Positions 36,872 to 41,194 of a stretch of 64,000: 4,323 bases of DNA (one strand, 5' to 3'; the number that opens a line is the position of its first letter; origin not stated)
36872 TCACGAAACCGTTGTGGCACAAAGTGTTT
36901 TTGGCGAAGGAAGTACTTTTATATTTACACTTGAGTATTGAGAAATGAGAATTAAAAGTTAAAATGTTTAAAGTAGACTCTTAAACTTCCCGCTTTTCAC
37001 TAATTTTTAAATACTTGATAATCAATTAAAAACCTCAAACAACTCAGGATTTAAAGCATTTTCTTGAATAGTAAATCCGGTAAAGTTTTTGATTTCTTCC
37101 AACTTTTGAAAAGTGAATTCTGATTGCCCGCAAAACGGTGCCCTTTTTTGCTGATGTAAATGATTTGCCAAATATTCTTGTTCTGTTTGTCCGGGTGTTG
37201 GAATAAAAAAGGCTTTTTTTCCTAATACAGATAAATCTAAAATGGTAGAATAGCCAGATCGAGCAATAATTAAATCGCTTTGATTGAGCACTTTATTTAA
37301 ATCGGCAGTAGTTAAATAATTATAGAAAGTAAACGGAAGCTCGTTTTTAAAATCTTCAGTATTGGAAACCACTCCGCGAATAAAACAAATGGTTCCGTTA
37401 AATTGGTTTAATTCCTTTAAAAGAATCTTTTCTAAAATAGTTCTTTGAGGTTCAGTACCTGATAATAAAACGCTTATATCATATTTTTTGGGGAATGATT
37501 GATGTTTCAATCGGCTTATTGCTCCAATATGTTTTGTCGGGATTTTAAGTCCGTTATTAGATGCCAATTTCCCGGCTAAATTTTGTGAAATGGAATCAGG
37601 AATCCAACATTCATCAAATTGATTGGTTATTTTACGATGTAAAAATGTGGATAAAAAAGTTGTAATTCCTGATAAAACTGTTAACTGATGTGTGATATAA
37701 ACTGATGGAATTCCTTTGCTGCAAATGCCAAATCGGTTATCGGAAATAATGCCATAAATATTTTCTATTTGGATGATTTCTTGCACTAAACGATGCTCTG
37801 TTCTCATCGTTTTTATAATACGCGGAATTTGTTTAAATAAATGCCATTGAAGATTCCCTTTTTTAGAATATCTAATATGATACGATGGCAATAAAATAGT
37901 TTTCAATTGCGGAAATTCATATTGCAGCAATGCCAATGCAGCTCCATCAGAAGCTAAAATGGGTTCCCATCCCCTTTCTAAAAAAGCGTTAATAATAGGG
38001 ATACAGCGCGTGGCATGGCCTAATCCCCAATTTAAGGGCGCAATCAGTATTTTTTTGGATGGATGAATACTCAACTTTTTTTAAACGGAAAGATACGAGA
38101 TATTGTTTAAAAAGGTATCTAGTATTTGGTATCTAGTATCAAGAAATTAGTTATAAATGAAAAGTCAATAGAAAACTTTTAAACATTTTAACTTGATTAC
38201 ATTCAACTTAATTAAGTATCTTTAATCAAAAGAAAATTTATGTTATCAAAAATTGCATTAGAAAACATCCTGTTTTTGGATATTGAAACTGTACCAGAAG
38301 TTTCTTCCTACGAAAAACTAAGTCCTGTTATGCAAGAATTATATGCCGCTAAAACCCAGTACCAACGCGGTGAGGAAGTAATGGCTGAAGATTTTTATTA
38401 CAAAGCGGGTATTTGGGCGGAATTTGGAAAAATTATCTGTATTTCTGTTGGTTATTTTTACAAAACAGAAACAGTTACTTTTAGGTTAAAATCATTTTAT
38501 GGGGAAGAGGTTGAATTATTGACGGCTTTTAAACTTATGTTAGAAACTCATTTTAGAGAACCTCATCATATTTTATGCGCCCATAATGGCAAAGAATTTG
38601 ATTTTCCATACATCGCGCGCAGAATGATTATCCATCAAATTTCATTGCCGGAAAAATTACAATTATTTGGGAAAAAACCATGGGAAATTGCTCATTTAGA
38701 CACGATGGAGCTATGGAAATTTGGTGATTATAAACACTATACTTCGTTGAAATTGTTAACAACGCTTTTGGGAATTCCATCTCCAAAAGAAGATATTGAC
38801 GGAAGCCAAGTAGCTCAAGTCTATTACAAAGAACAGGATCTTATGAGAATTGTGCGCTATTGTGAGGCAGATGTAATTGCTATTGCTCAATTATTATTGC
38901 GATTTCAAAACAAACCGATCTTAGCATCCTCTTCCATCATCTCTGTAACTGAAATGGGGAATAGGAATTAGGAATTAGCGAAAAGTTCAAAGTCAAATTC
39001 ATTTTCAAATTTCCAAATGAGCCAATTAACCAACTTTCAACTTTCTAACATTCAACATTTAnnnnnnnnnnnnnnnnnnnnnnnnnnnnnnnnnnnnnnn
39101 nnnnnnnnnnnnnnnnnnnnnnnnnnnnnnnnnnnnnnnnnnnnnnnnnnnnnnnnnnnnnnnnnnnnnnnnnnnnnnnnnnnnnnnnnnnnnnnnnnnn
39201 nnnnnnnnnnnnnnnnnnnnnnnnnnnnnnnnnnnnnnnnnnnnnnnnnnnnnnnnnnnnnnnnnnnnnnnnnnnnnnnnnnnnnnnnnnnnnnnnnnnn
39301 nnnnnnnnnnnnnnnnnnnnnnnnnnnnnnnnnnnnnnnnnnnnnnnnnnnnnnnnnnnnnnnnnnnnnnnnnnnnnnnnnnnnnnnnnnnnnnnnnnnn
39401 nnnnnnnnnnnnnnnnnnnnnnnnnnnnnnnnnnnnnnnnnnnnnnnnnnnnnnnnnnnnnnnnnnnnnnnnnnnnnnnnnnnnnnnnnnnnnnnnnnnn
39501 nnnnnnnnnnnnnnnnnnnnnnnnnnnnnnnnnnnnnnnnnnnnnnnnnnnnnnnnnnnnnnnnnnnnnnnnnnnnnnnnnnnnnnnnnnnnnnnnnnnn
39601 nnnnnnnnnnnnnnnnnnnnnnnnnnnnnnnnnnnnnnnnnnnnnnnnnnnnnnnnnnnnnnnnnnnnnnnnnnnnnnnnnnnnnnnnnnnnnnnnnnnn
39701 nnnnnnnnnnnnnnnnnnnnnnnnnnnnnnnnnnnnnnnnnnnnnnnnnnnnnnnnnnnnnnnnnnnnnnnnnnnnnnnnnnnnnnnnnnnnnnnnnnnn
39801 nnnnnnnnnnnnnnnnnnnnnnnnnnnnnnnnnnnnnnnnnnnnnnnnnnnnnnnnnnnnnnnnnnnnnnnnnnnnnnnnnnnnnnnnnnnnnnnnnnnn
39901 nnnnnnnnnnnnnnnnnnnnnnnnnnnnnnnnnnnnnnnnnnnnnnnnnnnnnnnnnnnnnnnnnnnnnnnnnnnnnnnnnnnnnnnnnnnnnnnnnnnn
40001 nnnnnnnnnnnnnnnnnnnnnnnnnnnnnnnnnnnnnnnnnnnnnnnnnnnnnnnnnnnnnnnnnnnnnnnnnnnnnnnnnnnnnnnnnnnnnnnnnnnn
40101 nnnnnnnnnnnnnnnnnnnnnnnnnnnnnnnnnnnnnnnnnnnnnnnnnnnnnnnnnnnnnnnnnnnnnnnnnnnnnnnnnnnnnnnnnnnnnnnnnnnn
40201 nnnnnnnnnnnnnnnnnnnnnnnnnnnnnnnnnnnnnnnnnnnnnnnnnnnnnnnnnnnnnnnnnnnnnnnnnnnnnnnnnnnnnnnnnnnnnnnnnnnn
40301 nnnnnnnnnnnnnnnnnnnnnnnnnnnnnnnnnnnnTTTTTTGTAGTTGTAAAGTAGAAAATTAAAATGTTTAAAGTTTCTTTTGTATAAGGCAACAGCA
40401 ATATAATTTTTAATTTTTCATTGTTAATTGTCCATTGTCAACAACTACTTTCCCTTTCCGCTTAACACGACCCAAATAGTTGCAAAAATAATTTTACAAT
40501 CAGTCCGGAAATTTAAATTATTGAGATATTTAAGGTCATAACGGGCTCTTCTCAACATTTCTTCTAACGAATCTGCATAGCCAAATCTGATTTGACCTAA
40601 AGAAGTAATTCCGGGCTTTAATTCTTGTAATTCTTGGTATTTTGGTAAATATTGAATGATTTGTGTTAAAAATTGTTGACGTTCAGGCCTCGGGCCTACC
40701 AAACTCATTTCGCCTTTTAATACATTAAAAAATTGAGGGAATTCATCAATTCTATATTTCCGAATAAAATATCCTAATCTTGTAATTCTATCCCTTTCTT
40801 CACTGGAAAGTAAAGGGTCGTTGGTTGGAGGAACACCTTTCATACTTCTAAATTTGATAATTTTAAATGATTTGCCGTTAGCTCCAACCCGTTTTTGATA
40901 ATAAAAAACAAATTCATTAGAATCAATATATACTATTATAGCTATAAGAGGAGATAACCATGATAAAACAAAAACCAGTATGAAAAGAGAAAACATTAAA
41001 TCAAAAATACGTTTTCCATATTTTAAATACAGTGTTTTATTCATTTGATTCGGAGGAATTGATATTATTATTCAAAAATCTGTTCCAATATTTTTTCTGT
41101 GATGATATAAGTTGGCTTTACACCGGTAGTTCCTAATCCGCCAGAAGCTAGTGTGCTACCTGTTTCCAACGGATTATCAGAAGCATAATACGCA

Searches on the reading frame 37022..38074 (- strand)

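Call 83: search_protein_families(library=pfam, proteins=[window:37022-38074:-], max_evalue=0.00001)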
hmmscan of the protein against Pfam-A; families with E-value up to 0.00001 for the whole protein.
window:37022-38074:- (350 aa): 1 family
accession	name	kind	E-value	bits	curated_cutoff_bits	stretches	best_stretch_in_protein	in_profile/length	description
PF04101.22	Glyco_tran_28_C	-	7e-11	42.9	22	1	238-327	41-135/166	Glycosyltransferase family 28 C-terminal domain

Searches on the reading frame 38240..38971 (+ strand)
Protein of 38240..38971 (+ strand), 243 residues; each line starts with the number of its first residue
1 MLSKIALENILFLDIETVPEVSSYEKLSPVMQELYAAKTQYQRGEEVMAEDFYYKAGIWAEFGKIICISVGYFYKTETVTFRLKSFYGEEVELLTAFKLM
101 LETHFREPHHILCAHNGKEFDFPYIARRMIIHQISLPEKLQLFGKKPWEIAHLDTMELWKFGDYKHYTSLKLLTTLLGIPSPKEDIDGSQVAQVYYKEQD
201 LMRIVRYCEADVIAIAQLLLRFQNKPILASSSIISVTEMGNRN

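Call 83: search_protein_families(library=pfam, proteins=[window:38240-38971:+], max_evalue=0.00001)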
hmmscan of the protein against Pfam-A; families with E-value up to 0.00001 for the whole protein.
window:38240-38971:+ (243 aa): 2 families
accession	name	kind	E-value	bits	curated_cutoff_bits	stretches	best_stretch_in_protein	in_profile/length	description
PF10108.15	DNA_pol_B_exo2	-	6.9e-16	59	24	1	62-223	8-174/213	Predicted 3'-5' exonuclease related to the exonuclease domain of PolB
PF13482.12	RNase_H_2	-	1.9e-15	57.6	22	1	59-219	11-161/165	RNase_H superfamily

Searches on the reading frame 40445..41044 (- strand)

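Call 83: search_protein_families(library=pfam, proteins=[window:40445-41044:-], max_evalue=0.00001)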
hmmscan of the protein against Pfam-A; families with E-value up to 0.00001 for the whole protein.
window:40445-41044:- (199 aa): 1 family
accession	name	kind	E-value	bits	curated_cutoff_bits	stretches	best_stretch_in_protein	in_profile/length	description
PF02397.22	Bac_transf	-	3.2e-58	196.6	27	1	11-194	1-178/179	Bacterial sugar transferase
